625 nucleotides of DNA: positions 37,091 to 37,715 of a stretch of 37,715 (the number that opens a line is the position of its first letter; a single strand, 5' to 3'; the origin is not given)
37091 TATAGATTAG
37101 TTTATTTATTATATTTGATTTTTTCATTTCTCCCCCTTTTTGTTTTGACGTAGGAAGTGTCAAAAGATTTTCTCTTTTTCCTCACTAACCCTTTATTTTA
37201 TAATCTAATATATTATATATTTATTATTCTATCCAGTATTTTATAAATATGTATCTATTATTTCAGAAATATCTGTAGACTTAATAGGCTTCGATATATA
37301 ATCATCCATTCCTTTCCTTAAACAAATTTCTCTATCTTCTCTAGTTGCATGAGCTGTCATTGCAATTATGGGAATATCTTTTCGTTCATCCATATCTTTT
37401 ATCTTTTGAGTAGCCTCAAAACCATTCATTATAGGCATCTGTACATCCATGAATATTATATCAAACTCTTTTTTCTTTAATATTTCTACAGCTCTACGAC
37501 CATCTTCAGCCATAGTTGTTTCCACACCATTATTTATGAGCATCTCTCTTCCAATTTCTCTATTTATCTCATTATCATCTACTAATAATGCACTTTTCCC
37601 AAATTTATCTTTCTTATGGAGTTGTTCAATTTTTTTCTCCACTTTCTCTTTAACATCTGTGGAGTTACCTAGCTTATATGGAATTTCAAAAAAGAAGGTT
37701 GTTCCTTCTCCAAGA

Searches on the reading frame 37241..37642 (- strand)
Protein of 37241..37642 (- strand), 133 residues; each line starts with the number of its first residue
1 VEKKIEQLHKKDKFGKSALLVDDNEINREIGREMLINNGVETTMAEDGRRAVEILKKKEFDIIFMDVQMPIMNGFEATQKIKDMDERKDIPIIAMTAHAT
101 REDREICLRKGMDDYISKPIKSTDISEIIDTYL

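Call 64: search_protein_families(library=pfam, proteins=[window:37241-37642:-], max_evalue=0.00001)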
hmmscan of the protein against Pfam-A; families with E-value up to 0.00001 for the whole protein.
window:37241-37642:- (133 aa): 1 family
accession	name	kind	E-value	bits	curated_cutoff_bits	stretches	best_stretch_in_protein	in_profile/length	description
PF00072.30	Response_reg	-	1.1e-29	103.3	30.2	1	19-129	2-110/111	Response regulator receiver domain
